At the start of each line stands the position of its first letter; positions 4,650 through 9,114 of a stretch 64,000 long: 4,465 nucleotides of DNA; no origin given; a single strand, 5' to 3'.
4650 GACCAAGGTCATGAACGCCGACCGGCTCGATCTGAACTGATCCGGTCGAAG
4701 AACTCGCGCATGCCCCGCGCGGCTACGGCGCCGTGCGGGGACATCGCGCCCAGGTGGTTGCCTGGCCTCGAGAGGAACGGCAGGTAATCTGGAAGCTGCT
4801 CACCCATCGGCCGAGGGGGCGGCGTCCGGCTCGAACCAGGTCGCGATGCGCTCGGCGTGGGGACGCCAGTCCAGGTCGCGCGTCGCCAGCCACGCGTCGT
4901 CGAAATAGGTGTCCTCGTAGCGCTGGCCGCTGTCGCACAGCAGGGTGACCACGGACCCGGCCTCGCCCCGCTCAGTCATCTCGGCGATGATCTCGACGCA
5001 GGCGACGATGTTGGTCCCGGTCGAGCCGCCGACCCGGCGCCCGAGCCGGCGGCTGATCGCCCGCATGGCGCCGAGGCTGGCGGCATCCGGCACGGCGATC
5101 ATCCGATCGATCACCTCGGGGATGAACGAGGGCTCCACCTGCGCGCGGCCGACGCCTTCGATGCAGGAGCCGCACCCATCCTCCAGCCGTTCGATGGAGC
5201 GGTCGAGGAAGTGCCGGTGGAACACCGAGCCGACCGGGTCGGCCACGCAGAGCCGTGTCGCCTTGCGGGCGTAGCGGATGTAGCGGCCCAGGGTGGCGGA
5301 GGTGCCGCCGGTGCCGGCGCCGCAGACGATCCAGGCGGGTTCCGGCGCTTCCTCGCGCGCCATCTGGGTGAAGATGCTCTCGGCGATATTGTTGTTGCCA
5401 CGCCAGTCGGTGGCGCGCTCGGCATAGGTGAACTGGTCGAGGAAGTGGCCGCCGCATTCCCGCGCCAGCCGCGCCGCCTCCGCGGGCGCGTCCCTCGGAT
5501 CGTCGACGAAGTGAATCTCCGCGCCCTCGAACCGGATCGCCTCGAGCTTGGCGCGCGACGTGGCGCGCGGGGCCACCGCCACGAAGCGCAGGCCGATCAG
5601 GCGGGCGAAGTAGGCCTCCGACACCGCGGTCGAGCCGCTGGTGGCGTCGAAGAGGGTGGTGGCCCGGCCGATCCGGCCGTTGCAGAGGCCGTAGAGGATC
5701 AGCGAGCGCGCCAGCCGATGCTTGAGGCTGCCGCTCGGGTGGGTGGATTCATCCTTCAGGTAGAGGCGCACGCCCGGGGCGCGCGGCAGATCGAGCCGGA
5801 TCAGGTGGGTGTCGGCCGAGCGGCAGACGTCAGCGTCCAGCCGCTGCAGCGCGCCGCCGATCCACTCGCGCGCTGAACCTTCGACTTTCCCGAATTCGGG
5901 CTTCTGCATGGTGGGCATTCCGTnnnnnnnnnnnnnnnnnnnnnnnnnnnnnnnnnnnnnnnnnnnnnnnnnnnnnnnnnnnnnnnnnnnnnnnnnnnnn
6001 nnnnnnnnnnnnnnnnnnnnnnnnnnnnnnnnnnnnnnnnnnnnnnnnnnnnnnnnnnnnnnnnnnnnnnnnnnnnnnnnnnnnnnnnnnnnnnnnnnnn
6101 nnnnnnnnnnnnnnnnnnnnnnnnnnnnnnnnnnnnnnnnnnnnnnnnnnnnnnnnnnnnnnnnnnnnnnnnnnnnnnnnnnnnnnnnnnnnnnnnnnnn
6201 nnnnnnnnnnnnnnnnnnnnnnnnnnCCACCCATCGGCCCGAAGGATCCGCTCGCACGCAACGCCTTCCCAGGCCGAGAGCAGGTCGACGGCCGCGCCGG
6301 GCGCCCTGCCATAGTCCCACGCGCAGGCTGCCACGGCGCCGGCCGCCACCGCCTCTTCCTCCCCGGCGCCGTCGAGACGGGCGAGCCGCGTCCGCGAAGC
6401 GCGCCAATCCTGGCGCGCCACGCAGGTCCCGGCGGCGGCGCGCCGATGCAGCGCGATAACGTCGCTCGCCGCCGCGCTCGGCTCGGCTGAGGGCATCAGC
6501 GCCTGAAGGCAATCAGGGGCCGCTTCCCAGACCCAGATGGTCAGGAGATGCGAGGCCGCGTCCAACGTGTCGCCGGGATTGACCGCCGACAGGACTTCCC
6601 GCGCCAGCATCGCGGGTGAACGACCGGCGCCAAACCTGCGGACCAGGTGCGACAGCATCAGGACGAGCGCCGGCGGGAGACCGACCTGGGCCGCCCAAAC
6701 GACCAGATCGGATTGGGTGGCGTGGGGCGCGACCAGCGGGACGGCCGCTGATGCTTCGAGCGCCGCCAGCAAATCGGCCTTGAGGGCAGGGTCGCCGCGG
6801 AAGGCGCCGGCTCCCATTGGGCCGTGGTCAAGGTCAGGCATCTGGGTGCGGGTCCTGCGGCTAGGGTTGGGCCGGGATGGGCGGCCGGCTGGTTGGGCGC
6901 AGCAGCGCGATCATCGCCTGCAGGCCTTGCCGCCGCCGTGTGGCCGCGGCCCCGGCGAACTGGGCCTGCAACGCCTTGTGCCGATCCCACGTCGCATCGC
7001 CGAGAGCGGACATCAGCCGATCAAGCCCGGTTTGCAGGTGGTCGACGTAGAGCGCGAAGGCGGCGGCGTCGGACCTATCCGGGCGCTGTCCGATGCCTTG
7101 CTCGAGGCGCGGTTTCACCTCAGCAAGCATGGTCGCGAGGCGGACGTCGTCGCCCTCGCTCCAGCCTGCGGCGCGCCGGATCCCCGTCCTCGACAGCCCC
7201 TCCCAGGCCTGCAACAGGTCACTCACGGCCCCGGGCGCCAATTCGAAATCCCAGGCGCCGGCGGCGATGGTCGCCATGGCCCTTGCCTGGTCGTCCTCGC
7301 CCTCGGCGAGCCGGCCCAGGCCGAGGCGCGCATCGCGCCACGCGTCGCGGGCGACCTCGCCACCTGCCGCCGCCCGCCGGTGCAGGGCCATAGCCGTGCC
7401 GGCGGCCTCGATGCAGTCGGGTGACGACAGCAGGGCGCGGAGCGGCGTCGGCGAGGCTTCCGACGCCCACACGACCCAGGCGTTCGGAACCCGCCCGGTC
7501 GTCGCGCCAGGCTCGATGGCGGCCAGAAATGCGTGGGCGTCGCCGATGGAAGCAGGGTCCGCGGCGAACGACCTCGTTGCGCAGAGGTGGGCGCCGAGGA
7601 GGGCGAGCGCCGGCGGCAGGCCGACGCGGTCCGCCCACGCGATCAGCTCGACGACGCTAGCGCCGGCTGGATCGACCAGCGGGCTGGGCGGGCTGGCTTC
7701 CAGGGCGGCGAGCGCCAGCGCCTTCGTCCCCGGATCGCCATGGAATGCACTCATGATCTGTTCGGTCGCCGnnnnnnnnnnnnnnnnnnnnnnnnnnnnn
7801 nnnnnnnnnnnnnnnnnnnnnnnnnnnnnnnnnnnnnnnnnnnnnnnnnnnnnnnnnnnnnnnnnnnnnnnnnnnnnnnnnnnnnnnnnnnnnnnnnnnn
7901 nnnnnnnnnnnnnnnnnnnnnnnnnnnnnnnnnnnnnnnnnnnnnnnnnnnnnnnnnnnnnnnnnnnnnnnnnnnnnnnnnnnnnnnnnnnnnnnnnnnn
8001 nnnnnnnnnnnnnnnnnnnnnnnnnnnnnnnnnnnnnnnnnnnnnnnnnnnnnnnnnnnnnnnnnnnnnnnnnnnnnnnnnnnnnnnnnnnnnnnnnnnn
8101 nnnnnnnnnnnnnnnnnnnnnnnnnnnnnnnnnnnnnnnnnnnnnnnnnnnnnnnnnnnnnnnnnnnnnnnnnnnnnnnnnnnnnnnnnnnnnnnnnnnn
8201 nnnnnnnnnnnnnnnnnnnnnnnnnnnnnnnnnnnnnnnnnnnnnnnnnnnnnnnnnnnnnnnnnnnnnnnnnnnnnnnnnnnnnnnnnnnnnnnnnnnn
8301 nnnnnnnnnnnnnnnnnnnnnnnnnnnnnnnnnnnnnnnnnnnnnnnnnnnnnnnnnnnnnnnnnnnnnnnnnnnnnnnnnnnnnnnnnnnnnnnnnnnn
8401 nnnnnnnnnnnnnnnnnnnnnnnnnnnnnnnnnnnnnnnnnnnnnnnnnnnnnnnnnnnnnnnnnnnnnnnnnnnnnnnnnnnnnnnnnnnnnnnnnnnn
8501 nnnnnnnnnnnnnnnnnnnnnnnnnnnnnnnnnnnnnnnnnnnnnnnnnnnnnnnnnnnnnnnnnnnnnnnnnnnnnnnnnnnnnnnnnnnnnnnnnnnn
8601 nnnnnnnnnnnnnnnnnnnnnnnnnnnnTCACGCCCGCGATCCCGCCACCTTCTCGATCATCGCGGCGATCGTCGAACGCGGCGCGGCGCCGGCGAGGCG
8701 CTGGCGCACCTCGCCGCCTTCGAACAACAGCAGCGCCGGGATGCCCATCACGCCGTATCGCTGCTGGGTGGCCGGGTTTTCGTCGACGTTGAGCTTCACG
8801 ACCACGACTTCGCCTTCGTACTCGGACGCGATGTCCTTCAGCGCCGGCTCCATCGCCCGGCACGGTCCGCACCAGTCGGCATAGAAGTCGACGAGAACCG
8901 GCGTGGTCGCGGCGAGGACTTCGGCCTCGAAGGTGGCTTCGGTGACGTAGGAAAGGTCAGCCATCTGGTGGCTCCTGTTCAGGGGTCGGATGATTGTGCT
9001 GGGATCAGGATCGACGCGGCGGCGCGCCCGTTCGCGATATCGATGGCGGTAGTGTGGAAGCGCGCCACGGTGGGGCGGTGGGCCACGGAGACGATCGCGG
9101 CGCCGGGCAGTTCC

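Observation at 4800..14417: Candidate undescribed import-and-processing system: STN TonB receptor + SbmA/BacA-like ABC + thioredoxin + three unknown paralogs + CysK-fold PLP enzyme, with divergent AraC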

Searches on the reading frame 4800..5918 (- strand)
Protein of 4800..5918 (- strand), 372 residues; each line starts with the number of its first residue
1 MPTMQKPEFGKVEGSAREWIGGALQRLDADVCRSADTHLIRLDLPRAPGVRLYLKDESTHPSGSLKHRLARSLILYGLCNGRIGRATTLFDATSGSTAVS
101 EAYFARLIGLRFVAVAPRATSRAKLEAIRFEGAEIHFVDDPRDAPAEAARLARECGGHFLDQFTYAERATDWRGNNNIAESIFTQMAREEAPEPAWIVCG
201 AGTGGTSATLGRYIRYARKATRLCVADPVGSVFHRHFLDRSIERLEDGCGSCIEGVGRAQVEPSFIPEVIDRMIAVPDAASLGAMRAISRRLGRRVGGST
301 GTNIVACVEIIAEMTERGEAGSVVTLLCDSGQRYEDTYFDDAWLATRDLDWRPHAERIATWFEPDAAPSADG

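Call 3: search_protein_families(library=pfam, proteins=[window:4800-5918:-], max_evalue=0.01)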
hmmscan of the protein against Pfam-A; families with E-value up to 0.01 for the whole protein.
window:4800-5918:- (372 aa): 1 family
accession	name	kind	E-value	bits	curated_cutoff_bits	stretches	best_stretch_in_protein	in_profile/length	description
PF00291.31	PALP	-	7.3e-50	170.4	35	1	36-329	7-295/295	Pyridoxal-phosphate dependent enzyme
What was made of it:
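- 4800..5918 (-): Cds1-like fold-type II PLP enzyme (372 aa). It is probably a cysteine or S-substituted-cysteine desulfhydrase (C-S lyase). PALP scores 170 bits (call 3).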

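Call 4: search_protein_families(library=ncbifam, proteins=[window:4800-5918:-], max_evalue=0.01)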
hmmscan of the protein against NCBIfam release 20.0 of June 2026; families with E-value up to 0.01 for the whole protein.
window:4800-5918:- (372 aa): 34 families (the best 25 are shown)
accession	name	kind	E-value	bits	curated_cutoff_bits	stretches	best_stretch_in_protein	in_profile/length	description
NF052478.1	CystDsulMYC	equivalog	2.3e-156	520.6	600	1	18-360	1-346/354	L-cysteine desulfhydrase Cds1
NF007989.0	PRK10717.1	equivalog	1.5e-43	149.1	387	1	36-351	14-329/334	cysteine synthase A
TIGR03945.1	PLP_SbnA_fam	equivalog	5.5e-40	137.3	349.95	1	36-344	7-304/304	2,3-diaminopropionate biosynthesis protein SbnA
TIGR01137.1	cysta_beta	equivalog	5.5e-37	127.5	510.25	1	36-349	11-320/457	cystathionine beta-synthase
TIGR01136.1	cysKM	subfamily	1.2e-32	113.4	344.15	1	36-335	7-294/299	cysteine synthase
TIGR01139.1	cysK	equivalog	2.6e-28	99.1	350.95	1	36-337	7-295/298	cysteine synthase A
TIGR01138.1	cysM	equivalog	1.5e-25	90.3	394.2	1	37-336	9-286/290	cysteine synthase B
NF053679.1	CysteaSynCapA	equivalog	2.3e-24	85.8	600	1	51-346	32-326/329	cysteate synthase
NF008735.0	PRK11761.1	equivalog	2.9e-23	82.6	413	2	37-228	13-202/296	cysteine synthase CysM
NF005292.0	PRK06815.1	equivalog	2e-11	43.5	371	1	44-319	30-297/320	threonine/serine dehydratase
NF005680.0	PRK07476.1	equivalog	3.1e-09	36.2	413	1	23-223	13-201/326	hydroxyectoine utilization dehydratase EutB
NF006390.0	PRK08639.1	equivalog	6.3e-09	35.3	421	1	46-232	36-216/418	threonine ammonia-lyase IlvA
NF004170.0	PRK05638.1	equivalog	7.2e-09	34.7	421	1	36-192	66-212/442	threonine synthase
NF004996.0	PRK06381.1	equivalog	6.4e-08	32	266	1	46-203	26-176/319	threonine synthase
TIGR02991.1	ectoine_eutB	equivalog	1.1e-07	31.2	413.35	1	44-223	28-197/317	hydroxyectoine utilization dehydratase EutB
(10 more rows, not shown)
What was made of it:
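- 4800..5918 (-): NF052478 (L-cysteine desulfhydrase Cds1) scores 520.6 bits against a cutoff of 600; the next family scores 149 bits (call 4).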

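Call 50: search_solved_structures(query=window:4800-5918:-, max_evalue=1e-10)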
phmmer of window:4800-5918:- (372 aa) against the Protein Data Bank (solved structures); distinct sequences matched with E-value up to 1e-10: 85 (the best 60 are shown).
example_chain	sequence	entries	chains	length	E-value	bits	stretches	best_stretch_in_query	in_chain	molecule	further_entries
5jjc_A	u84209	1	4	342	1.1e-25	94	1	36-349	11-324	Cysteine synthase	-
6z3s_D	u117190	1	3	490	3.2e-25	92.6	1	44-347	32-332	Cystathionine beta-synthase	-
6xwl_F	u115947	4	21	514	3.7e-25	92.4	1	44-347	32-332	Cystathionine beta-synthase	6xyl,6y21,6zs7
5jis_A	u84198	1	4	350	9.1e-25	91.1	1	36-349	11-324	Cysteine synthase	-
6c2h_A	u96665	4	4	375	1.4e-24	90.4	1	36-349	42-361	Cystathionine beta-synthase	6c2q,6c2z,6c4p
5i7w_A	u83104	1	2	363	1.9e-24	90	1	35-349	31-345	Cysteine synthase A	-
5ohx_A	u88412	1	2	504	9.4e-23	84.4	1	35-349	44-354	Cystathionine beta-synthase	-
26fv_A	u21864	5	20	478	1.1e-22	84.2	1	37-346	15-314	Probable cystathionine beta-synthase Rv1077 | Putative cystathionine beta-synthase Rv1077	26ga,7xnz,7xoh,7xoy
7xrq_A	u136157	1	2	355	3.4e-22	82.6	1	35-331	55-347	Cystathionine beta-synthase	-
5d87_A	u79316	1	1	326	1.2e-21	80.8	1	48-345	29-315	Probable siderophore biosynthesis protein SbnA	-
5b1h_A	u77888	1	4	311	3.1e-21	79.4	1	47-335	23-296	Cystathionine beta-synthase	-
5d84_A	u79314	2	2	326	6.6e-21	78.4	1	48-345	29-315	Probable siderophore biosynthesis protein SbnA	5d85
5d86_A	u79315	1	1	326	7.4e-21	78.2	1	48-345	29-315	Probable siderophore biosynthesis protein SbnA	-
5b1i_A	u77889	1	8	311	2.2e-20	76.7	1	47-335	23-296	Cystathionine beta-synthase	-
4ofx_A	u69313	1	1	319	4.3e-20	75.7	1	48-346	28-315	Cystathionine beta-synthase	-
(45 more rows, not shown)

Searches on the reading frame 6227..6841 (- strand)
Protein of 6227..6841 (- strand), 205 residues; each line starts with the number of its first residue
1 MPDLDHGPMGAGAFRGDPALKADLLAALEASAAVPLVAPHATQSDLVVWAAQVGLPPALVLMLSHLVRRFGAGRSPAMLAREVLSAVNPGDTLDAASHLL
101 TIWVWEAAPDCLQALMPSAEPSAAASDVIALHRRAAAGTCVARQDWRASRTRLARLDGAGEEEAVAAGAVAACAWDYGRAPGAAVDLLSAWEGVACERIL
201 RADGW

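Call 85: predict_structure(alignment_id=A7)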
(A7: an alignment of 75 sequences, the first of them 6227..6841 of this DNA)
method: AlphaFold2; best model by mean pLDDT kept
length: 205 residues; sequences in the alignment: 75
mean_pLDDT: 93.9   pTM: 0.89
mean pLDDT of the five models: 93.9, 93.9, 93.5, 93.2, 93.2
residues with pLDDT >= 90: 181; 70-90: 15; 50-70: 9; < 50: 0
segments of 3 or more residues with pLDDT < 50: none
pLDDT, mean of each block of 10 residues (from residue 1): 61 96 97 94 98 98 94 88 97 98 97 97 98 98 98 89 94 97 97 94 93
secondary structure, 60 per line:
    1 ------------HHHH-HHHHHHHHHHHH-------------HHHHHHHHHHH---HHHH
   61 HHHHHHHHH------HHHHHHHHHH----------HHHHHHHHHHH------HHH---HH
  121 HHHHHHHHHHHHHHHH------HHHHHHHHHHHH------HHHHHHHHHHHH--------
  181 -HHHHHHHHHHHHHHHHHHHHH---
elements in order: H13-16 H18-29 H43-53 H57-69 H76-85 H96-106 H119-136 H143-154 H161-172 H182-202

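Call 87: fold_search(model_id=the predicted structure, library=pdb)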
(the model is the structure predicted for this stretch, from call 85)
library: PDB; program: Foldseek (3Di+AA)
matches with E <= 10: 22; with E <= 0.001: 0
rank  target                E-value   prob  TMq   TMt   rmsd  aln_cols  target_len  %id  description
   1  6e6a_B                3.5e+00  0.06  0.20  0.24  19.9       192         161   11  Triclinic crystal form of IncA G144A point mutant (released 2019-07-10)
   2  7yyg                  4.2e+00  0.04  0.17  0.14  15.1       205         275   15  Crystal structure of gatekeeper of type III secretion system in Bordetella BopN (released 2023-03-01)
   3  6upw_L                4.4e+00  0.09  0.25  0.31  19.0       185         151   12  Metavinculin ABD-F-actin complex (released 2020-09-30)
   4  6xcq                  4.8e+00  0.04  0.18  0.11  14.4       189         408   10  Erythromycin esterase EreC, mutant H289N in its closed conformation (released 2021-02-17)
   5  7xdt_A                5.5e+00  0.03  0.18  0.09  15.6       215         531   12  Structural basis for Gemin5 decamer-mediated mRNA binding (released 2022-08-24)
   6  8umu_D                6.1e+00  0.04  0.19  0.14  14.6       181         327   12  Atomic model of the human CTF18-RFC-PCNA binary complex in the four-subunit binding state (state 3) (released 2024-05-08)
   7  3fse_A                6.7e+00  0.05  0.21  0.15  13.8       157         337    8  Crystal structure of a two-domain protein containing dj-1/thij/pfpi-like and ferritin-like domains (ava_4496) from ana (released 2009-02-03)
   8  6vvo_D                7.0e+00  0.05  0.20  0.15  14.9       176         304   12  Structure of the human clamp loader (Replication Factor C, RFC) bound to the sliding clamp (Proliferating Cell Nuclear (released 2020-02-26)
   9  8sua                  7.0e+00  0.02  0.14  0.15  17.1       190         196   16  Structure of M. baixiangningiae DarR-ligand complex (released 2023-11-01)
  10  4hwh_C                7.3e+00  0.11  0.21  0.44  13.5       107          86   19  Crystal structure of ATBAG4 (released 2013-05-29)
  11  9a0j_E                7.3e+00  0.07  0.26  0.30  13.1       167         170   15  Deep learning enables the atomic structure determination of the Fanconi Anemia core complex from cryoEM (released 2020-09-15)
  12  2pmv_B                7.3e+00  0.03  0.21  0.17  14.1       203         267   14  Crystal Structure of Human Intrinsic Factor- Cobalamin Complex at 2.6 A Resolution (released 2007-10-30)
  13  7eqf_D                7.7e+00  0.03  0.18  0.21  14.3       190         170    9  Crystal Structure of a Transcription Factor in complex with Ligand (released 2022-04-27)
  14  9yfu_R                7.7e+00  0.01  0.13  0.09  21.8       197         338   16  Structure of GPR61 bound to inverse agonist compound 15 (released 2026-03-25)
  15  7l7v_B                8.1e+00  0.04  0.16  0.24  12.2       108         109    7  Crystal structure of Arabidopsis NRG1.1 CC-R domain K94E/K96E/R99E/K100E/R103E/K106E/K110E mutant (released 2021-06-16)
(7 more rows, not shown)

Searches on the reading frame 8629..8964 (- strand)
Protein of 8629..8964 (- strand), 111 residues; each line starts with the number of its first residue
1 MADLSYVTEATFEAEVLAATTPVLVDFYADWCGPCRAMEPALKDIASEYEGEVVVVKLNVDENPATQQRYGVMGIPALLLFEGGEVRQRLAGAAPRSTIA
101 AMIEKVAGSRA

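Call 3: search_protein_families(library=pfam, proteins=[window:8629-8964:-], max_evalue=0.01)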
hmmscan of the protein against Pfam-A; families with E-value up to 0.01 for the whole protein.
window:8629-8964:- (111 aa): 12 families
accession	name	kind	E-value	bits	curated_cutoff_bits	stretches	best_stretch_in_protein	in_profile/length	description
PF00085.26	Thioredoxin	-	9.7e-31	106.3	23.5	1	6-105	4-103/103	Thioredoxin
PF13098.12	Thioredoxin_2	-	7.4e-10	39.6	27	1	20-102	5-103/104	Thioredoxin-like domain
PF13905.12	Thioredoxin_8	-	1.7e-07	31.9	27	1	22-64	3-47/94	Thioredoxin-like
PF13899.12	Thioredoxin_7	-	1.1e-06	29.1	27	1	15-81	12-81/83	Thioredoxin-like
PF00578.27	AhpC-TSA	-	2.9e-05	24.4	26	1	21-70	26-77/124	AhpC/TSA family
PF13192.12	Thioredoxin_3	-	0.00022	21.6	24.8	1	32-80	10-55/76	Thioredoxin domain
PF13728.12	TraF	-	0.00024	21.5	23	1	24-84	133-202/224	F plasmid transfer operon protein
PF08534.16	Redoxin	-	0.00025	21.3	26.6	1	20-74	28-85/148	Redoxin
PF14595.12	Thioredoxin_9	-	0.00055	20.3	25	1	23-84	44-107/129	Thioredoxin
PF04756.19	OST3_OST6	-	0.0027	17.6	27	1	32-83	46-104/294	OST3 / OST6 family, transporter family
PF02114.22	Phosducin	-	0.0038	16.7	23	1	20-86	146-210/265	Phosducin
PF05768.20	Glrx-like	-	0.0061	17.3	26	1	32-91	10-64/77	Glutaredoxin-like domain (DUF836)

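Call 4: search_protein_families(library=ncbifam, proteins=[window:8629-8964:-], max_evalue=0.01)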
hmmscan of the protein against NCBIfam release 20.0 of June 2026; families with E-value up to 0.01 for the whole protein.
window:8629-8964:- (111 aa): 18 families
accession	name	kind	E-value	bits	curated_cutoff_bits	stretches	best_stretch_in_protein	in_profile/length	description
TIGR01068.1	thioredoxin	equivalog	6.4e-32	109.7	96.8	1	8-106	2-100/101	thioredoxin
NF006898.0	PRK09381.1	equivalog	2.9e-29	101.6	138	1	5-98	6-99/109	thioredoxin TrxA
NF008229.0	PRK10996.1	equivalog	1.1e-21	77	125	1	8-104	41-136/141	thioredoxin TrxC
NF047697.1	ThioredTrxAClost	equivalog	3.8e-19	68.8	140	1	7-105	4-103/105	thioredoxin TrxA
TIGR01126.1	pdi_dom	equivalog_domain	3.3e-18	65.9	107.2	1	7-105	1-103/105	protein disulfide-isomerase domain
TIGR01130.1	ER_PDI_fam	subfamily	1.8e-15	57.5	344.25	1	9-92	352-435/476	protein disulfide-isomerase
NF045694.1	seleno_TsoB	exception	2.8e-10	38.9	805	1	17-85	471-549/572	rhodanese/DsbD fusion-like selenoprotein TsoB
NF001419.0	PRK00293.1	subfamily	4.9e-10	38.6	330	1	18-105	475-571/574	protein-disulfide reductase DsbD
TIGR00385.1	dsbE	subfamily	5.7e-09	35.8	123.15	1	11-60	54-100/173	DsbE family thiol:disulfide interchange protein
NF002854.0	PRK03147.1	subfamily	3.8e-07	30.2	170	1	22-64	64-107/176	thiol-disulfide oxidoreductase ResA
NF047696.1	ThlDiSintTplARhiz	equivalog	1.9e-06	27.8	230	1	23-63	100-141/219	thiol:disulfide interchange protein TlpA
TIGR00411.1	redox_disulf_1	equivalog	4.9e-06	26.5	92.75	1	29-103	8-78/82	MJ0307 family thioredoxin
NF011941.0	PRK15412.1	equivalog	1.1e-05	25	359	1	11-61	59-106/185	thiol:disulfide interchange protein DsbE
NF041202.1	StoA_CxxC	exception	4.9e-05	23.2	210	1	23-61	55-93/163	endospore biogenesis thiol-disulfide oxidoreductase StoA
TIGR00424.1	APS_reduc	equivalog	0.00021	20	553.2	1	22-82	374-437/464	5'-adenylylsulfate reductase, thioredoxin-independent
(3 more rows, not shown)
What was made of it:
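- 8629..8964 (-): Dedicated cytoplasmic thioredoxin (111 aa, WCGPC, no signal peptide). TIGR01068 scores 109.7 bits, above the 96.8 cutoff (call 4).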
